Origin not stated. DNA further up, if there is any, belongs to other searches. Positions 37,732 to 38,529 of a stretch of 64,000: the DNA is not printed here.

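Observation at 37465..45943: Extended sulfur-assimilation and protein-thiocarboxylate cluster: Rrf2-cysK-cysM-moeB-cysO(GG+SGS) | TauE-cysH-sulfite reductase-tusA-hemerythrin-dsrE-SCP2-JAMM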

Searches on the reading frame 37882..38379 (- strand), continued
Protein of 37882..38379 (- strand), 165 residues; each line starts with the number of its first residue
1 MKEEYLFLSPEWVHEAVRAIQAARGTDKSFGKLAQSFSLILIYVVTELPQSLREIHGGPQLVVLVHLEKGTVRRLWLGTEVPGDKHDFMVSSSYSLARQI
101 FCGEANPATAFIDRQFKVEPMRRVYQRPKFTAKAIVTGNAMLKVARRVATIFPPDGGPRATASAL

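Call 28: fold_search(model_id=the predicted structure, library=pdb)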
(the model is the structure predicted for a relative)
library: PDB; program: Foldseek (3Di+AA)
matches with E <= 10: 475; with E <= 0.001: 22
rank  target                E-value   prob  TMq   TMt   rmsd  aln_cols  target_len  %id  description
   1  1wfr_MODEL_1_A        5.3e-08  1.00  0.65  0.74   4.5       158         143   17  Solution structure of the conserved hypothetical protein TT1886, possibly sterol carrier protein, from Thermus (released 2004-11-26)
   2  2cx7_A                8.7e-07  1.00  0.65  0.81   2.8       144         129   17  Crystal structure of sterol carrier protein 2 (released 2005-12-28)
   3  2cx7_B                1.5e-06  1.00  0.65  0.80   2.7       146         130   17  Crystal structure of sterol carrier protein 2 (released 2005-12-28)
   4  6ovp_B                1.6e-05  1.00  0.49  0.61   4.7       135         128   14  Sterol Carrier Protein 2 from Yarrowia Lipolytica (apo form) (released 2020-05-20)
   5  4jgx_B                1.8e-05  1.00  0.42  0.53   6.1       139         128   15  The Structure of Sterol Carrier Protein 2 from the Yeast Yarrowia Lipolytica (released 2013-12-18)
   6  8af2_A                1.3e-04  1.00  0.42  0.55   5.6       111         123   13  Human Sterol Carrier Protein with unnatural amino acid 2,2'-bipyridine alanine incorporated at position 111 (released 2023-08-16)
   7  4uei_MODEL_1_A        1.3e-04  1.00  0.51  0.62   5.8       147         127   16  Solution structure of the sterol carrier protein domain 2 of Helicoverpa armigera (released 2015-12-30)
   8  8af2_B                1.5e-04  1.00  0.41  0.53   7.1       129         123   13  Human Sterol Carrier Protein with unnatural amino acid 2,2'-bipyridine alanine incorporated at position 111 (released 2023-08-16)
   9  2yhe_A                1.6e-04  1.00  0.39  0.12   6.7       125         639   15  Structure determination of the stereoselective inverting sec- alkylsulfatase Pisa1 from Pseudomonas sp. (released 2012-05-16)
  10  1c44                  1.9e-04  1.00  0.45  0.58   4.0       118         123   15  STEROL CARRIER PROTEIN 2 (SCP2) FROM RABBIT (released 2000-08-07)
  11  4jgx_A                1.9e-04  1.00  0.35  0.48   6.6       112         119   14  The Structure of Sterol Carrier Protein 2 from the Yeast Yarrowia Lipolytica (released 2013-12-18)
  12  2c0l_B                2.2e-04  1.00  0.43  0.56   8.3       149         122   15  TPR DOMAIN OF HUMAN PEX5P IN COMPLEX WITH HUMAN MSCP2 (released 2006-11-15)
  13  2yhe_B                2.7e-04  1.00  0.39  0.12   6.6       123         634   15  Structure determination of the stereoselective inverting sec- alkylsulfatase Pisa1 from Pseudomonas sp. (released 2012-05-16)
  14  1ikt                  3.2e-04  1.00  0.43  0.58   5.6       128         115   10  LIGANDED STEROL CARRIER PROTEIN TYPE 2 (SCP-2) LIKE DOMAIN OF HUMAN MULTIFUNCTIONAL ENZYME TYPE 2 (MFE-2) (released 2001-11-14)
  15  3bn8_B                3.2e-04  1.00  0.44  0.61   5.5       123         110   15  Crystal structure of a putative sterol carrier protein type 2 (af1534) from archaeoglobus fulgidus dsm 4304 at 2.11 A  (released 2007-12-25)
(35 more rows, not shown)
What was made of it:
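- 37882..38379 (-): SCP2-fold protein, third member of the trio. Foldseek matches 1wfr and 2cx7 at 5e-8 to 9e-7 (call 28).
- Checked: Foldseek matches T. thermophilus SCP2-like structures 1wfr and 2cx7 at E 5e-8 to 9e-7 (call 28).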

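Call 34: search_protein_representatives(alignment_id=A1)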
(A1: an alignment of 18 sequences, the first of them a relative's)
Query: 18 sequences, 165 profile positions. Proteins with E-value up to 0.001 (for the whole library): 57; up to 1e-10: 42; up to 1e-30: 22. The best 57 are listed.
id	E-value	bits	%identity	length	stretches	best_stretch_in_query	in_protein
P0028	3.2e-63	228.6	-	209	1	4-160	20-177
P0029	4.2e-60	218.5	-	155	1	3-155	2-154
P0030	1.7e-56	206.7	-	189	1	34-158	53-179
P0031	4.2e-54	199.0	-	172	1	3-156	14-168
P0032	2.5e-53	196.4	-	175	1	4-153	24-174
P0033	3.1e-47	176.6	-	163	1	5-158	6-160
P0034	3.9e-46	173.0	-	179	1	3-154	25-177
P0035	1.1e-44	168.3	-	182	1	4-158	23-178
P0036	2.3e-43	164.0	-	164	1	6-152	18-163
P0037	1.4e-41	158.2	-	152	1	1-153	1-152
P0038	3.9e-36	140.5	-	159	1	5-152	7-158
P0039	4.7e-36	140.3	-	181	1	5-156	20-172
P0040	9.2e-36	139.3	-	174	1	2-158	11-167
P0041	4.4e-34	133.9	-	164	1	3-152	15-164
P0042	9.1e-34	132.8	-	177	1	3-158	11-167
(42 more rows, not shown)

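Call 52: find_encoding_contigs(protein=P0003, flank=10000, max_places=2)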
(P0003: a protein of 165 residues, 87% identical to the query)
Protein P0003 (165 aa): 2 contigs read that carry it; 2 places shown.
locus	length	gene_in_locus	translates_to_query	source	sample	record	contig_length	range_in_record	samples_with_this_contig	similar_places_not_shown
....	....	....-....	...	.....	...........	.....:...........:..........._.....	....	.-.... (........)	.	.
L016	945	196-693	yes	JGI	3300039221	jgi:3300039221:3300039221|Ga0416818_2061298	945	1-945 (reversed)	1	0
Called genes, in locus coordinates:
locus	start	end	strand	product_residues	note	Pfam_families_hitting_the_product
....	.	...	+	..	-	?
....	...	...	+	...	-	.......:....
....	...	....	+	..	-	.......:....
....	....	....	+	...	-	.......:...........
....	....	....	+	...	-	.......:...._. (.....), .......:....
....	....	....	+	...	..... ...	-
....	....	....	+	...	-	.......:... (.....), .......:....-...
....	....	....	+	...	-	-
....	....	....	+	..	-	?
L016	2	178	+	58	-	?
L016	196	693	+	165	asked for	-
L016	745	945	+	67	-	?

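Call 53: find_encoding_contigs(protein=P0017, flank=10000, max_places=2)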
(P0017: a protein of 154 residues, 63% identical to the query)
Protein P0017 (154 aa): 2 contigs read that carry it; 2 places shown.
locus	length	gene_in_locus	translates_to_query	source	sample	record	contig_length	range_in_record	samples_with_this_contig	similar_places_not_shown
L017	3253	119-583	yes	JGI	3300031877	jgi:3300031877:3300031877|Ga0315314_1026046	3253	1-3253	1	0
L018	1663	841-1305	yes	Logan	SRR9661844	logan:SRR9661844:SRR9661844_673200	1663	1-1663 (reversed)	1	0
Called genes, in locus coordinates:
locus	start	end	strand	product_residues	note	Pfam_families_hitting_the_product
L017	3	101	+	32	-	?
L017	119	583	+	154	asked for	-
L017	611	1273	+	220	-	PF07796:DUF1638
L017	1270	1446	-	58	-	-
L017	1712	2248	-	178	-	PF00578:AhpC-TSA, PF08534:Redoxin, PF00085:Thioredoxin (weak), PF13098:Thioredoxin_2, PF13905:Thioredoxin_8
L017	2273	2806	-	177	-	PF10080:FtrD-like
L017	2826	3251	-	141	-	?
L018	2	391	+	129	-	?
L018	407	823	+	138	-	PF02635:DsrE, PF13686:DrsE_2 (weak)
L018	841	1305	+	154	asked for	-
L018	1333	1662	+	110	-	?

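Call 54: find_encoding_contigs(protein=P0018, flank=10000, max_places=2)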
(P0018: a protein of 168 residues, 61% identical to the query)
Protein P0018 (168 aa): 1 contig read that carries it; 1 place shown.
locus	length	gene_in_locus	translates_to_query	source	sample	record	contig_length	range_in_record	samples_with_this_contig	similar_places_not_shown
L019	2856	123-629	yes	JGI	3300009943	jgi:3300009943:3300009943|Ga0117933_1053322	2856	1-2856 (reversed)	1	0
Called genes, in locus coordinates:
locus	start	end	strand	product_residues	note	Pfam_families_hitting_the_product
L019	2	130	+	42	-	?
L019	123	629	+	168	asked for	-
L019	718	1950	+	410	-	PF04143:Sulf_transp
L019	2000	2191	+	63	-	PF01206:TusA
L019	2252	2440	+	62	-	PF01206:TusA, PF10006:DUF2249 (weak)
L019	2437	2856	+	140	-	?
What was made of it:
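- A YeeE-like transporter plus two TusA genes: L019 (call 54).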

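Call 57: find_related_loci(query=A1, collection=metagenome_contigs, flank=10000)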
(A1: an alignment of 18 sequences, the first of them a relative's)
Query A1 (165 aa) in metagenome_contigs; peptide patterns used: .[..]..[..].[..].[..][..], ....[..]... (x = any residue, [..] = any of these).
67 stretches matched a pattern; 12 encode a relative of the query (tblastn E <= 1e-3); 12 distinct loci.
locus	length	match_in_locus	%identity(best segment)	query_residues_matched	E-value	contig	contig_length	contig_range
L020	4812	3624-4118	95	1-165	3e-106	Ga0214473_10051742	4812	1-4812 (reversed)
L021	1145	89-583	88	1-165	9e-106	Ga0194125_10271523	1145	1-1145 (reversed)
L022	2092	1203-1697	81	1-165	6e-96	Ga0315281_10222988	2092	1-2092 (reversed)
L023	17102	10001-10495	73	1-165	5e-82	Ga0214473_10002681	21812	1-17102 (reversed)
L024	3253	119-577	63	1-153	4e-68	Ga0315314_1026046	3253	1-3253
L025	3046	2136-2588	50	5-155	2e-49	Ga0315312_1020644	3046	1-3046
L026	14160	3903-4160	88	80-165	2e-48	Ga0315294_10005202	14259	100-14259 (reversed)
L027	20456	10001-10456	49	5-155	7e-47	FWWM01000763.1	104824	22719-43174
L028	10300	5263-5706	45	3-150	1e-46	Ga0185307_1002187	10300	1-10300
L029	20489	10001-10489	44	4-163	2e-44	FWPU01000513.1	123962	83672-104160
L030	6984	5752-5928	49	100-158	1e-16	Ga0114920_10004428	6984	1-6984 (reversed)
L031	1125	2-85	50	123-150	5e-6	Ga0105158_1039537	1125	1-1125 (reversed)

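Call 61: search_protein_families(library=pfam, proteins=[L028:443-1309:-, L028:2206-3342:-, L028:3640-4206:-, L028:5777-6940:+, L028:6941-7177:+, L028:8329-8640:-, L028:8649-9773:-, L027:8552-9868:+, L027:10484-11218:+, L027:11232-11915:+], max_evalue=0.001)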
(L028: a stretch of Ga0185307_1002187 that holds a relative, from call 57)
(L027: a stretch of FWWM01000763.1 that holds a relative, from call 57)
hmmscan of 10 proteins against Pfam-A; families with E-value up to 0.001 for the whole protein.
L028:443-1309:- (288 aa): 1 family
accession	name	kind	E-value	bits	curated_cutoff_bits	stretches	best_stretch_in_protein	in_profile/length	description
PF03239.20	FTR1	-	2.1e-64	218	25.3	1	3-268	1-280/284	Iron permease FTR1 family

L028:2206-3342:- (378 aa): 1 family
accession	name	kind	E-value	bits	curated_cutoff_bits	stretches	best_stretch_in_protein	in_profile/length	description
PF00899.27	ThiF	-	2.8e-71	239.9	28.1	1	15-249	1-238/238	ThiF family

L028:3640-4206:- (188 aa): 0 families

L028:5777-6940:+ (387 aa): 1 family
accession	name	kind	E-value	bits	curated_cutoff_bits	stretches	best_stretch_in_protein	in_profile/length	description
PF00291.31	PALP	-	1.1e-34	120.5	35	1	24-310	3-293/295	Pyridoxal-phosphate dependent enzyme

L028:6941-7177:+ (78 aa): 1 family
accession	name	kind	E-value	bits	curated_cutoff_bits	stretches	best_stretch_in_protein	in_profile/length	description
PF01206.22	TusA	-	5.5e-19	68.2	28.6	1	6-76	1-70/70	Sulfurtransferase TusA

L028:8329-8640:- (103 aa): 2 families
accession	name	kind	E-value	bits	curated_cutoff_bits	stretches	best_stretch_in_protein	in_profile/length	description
PF02597.26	ThiS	-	1.7e-19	70.5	22.5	1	9-95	1-76/76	ThiS family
PF09138.17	Urm1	-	2.8e-05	24.8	21.8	1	19-95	19-96/96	Urm1 (Ubiquitin related modifier)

L028:8649-9773:- (374 aa): 1 family
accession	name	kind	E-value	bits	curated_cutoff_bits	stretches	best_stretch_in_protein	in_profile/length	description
PF00291.31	PALP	-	8.5e-81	272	35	1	39-343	2-295/295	Pyridoxal-phosphate dependent enzyme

L027:8552-9868:+ (438 aa): 2 families
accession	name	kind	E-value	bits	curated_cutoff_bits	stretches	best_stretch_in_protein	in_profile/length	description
PF13378.12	MR_MLE_C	-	3e-53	181.2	29.4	1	178-399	2-217/219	Enolase C-terminal domain-like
PF02746.21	MR_MLE_N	-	8.9e-10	39.3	22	1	32-137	29-117/117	Mandelate racemase / muconate lactonizing enzyme, N-terminal domain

L027:10484-11218:+ (244 aa): 1 family
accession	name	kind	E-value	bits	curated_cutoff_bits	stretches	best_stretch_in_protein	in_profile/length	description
PF01904.24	DUF72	-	8.8e-41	140.8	25.3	1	16-234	12-210/217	Protein of unknown function DUF72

L027:11232-11915:+ (227 aa): 1 family
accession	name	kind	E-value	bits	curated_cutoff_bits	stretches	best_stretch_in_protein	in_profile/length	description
PF07040.16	DUF1326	-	9.8e-12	45.8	25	1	48-173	7-138/177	Protein of unknown function (DUF1326)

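Call 63: search_protein_families(library=ncbifam, proteins=[L028:5777-6940:+, L028:8649-9773:-, L028:2206-3342:-, L002:10521-11684:+], max_evalue=1e-10)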
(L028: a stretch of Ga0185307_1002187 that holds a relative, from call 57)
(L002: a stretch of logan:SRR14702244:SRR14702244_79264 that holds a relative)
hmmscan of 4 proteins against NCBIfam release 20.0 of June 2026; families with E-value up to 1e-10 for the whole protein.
L028:5777-6940:+ (387 aa): 8 families
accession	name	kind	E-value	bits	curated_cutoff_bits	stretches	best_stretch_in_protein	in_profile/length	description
TIGR01136.1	cysKM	subfamily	3.1e-43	148.3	344.15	1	26-320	5-293/299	cysteine synthase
TIGR01138.1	cysM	equivalog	4.4e-41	141.3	394.2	1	26-320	6-284/290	cysteine synthase B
NF008735.0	PRK11761.1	equivalog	1.4e-40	139.4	413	1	26-320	10-288/296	cysteine synthase CysM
TIGR01139.1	cysK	equivalog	9.9e-35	120.2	350.95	1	26-320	5-292/298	cysteine synthase A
NF007989.0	PRK10717.1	equivalog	2.2e-34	119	387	1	26-321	12-313/334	cysteine synthase A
TIGR01137.1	cysta_beta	equivalog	1.6e-32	112.8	510.25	1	26-320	9-305/457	cystathionine beta-synthase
TIGR03945.1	PLP_SbnA_fam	equivalog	1.2e-30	106.7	349.95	1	27-320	6-294/304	2,3-diaminopropionate biosynthesis protein SbnA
NF053679.1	CysteaSynCapA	equivalog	5.5e-20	71.4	600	1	26-227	14-208/329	cysteate synthase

L028:8649-9773:- (374 aa): 30 families (the best 25 are shown)
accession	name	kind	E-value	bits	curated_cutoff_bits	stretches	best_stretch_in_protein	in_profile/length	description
NF006050.0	PRK08197.1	equivalog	6.7e-96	321.5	303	1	3-359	37-395/406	threonine synthase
TIGR00260.1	thrC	equivalog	4.2e-91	305.6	167.1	1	22-348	1-338/340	threonine synthase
NF004170.0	PRK05638.1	equivalog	1.1e-70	238.4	421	1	3-348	29-358/442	threonine synthase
NF005035.0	PRK06450.1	equivalog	2.9e-48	164.4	301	1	57-348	62-337/338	threonine synthase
NF004996.0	PRK06381.1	equivalog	7.3e-47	159.9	266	1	42-344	13-317/319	threonine synthase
NF006205.0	PRK08329.1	equivalog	1e-45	156.3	358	1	21-348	42-346/347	threonine synthase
NF006390.0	PRK08639.1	equivalog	6.8e-29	101.1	421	1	43-346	24-315/418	threonine ammonia-lyase IlvA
TIGR01127.1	ilvA_1Cterm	equivalog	8.4e-26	90.8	378.75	1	45-327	1-271/380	threonine ammonia-lyase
TIGR03844.1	cysteate_syn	equivalog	1.6e-25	89.8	324.9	1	18-348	40-382/398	cysteate synthase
TIGR02079.1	THD1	equivalog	8.8e-25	87.3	440.55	1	44-346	16-307/410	threonine ammonia-lyase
NF005292.0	PRK06815.1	equivalog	9.3e-21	74.2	371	1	44-330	21-295/320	threonine/serine dehydratase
NF005600.0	PRK07334.1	equivalog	3.5e-20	72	496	1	37-324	21-293/408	threonine ammonia-lyase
NF006058.0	PRK08206.1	equivalog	6.7e-20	71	276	1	94-330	118-359/402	diaminopropionate ammonia-lyase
NF006094.0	PRK08246.1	subfamily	1e-19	71.1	331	1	45-346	24-304/310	serine/threonine dehydratase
TIGR01124.1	ilvA_2Cterm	equivalog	2e-19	69.6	411.3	1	42-343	15-303/499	threonine ammonia-lyase, biosynthetic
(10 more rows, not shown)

L028:2206-3342:- (378 aa): 19 families
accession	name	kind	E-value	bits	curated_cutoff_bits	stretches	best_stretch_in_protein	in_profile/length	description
NF006444.0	PRK08762.1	equivalog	1.2e-66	225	449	1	7-253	120-370/387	molybdopterin-synthase adenylyltransferase MoeB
NF004281.0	PRK05690.1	subfamily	6.2e-66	222.2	266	1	5-251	3-249/250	molybdopterin-synthase adenylyltransferase MoeB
TIGR02356.1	adenyl_thiF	equivalog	1.6e-61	207.2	275.25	1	15-215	2-203/203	thiazole biosynthesis adenylyltransferase ThiF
NF047750.1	SAMPActivE1UbaA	equivalog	1.8e-58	198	450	1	6-254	4-252/270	SAMP-activating enzyme E1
NF009123.0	PRK12475.1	subfamily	1.1e-57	195.9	510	1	13-349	3-337/338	MoeB/ThiF family adenylyltransferase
TIGR02355.1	moeB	equivalog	2.2e-56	191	376.55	1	13-250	3-240/240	molybdopterin-synthase adenylyltransferase MoeB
NF005646.0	PRK07411.1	equivalog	5.1e-50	170.7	633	1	6-249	10-254/390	molybdopterin-synthase adenylyltransferase MoeB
NF006204.0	PRK08328.1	equivalog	3.3e-46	157.7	339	1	7-236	2-226/231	hypothetical protein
NF005902.0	PRK07878.1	equivalog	2.4e-45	155.1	647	1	4-248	12-261/392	adenylyltransferase/sulfurtransferase MoeZ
NF004111.0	PRK05600.1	equivalog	1.8e-39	135.9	437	1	4-220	11-231/371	ThiF family adenylyltransferase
NF006395.0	PRK08644.1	equivalog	5.3e-30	104.6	159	1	24-218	20-212/215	sulfur carrier protein ThiS adenylyltransferase ThiF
NF006077.0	PRK08223.1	equivalog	3.9e-26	91.7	266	1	24-199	18-197/296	hypothetical protein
TIGR02354.1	thiF_fam2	equivalog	2.7e-23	82.9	152.2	1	31-141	18-127/200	thiamine biosynthesis protein ThiF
NF011696.0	PRK15116.1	equivalog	4.5e-18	65.9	304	1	32-154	28-151/268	tRNA cyclic N6-threonylcarbamoyladenosine(37) synthase TcdA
NF011424.0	PRK14851.1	subfamily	6.8e-17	60.7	1170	1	13-136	24-145/679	hypothetical protein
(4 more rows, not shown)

L002:10521-11684:+ (387 aa): 8 families
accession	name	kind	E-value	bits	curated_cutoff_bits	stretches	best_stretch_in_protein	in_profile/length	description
TIGR01136.1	cysKM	subfamily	6.2e-43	147.3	344.15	1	25-320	4-293/299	cysteine synthase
NF008735.0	PRK11761.1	equivalog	7.9e-42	143.5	413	1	26-320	10-288/296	cysteine synthase CysM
TIGR01138.1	cysM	equivalog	1.5e-40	139.6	394.2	1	26-320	6-284/290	cysteine synthase B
TIGR01139.1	cysK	equivalog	1.4e-34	119.7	350.95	1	25-320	4-292/298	cysteine synthase A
TIGR01137.1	cysta_beta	equivalog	1.7e-31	109.4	510.25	1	26-320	9-305/457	cystathionine beta-synthase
NF007989.0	PRK10717.1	equivalog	3.7e-31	108.4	387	1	25-320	11-312/334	cysteine synthase A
TIGR03945.1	PLP_SbnA_fam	equivalog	2.3e-28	99.2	349.95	1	42-321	19-295/304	2,3-diaminopropionate biosynthesis protein SbnA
NF053679.1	CysteaSynCapA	equivalog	2e-20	72.8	600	1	26-227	14-208/329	cysteate synthase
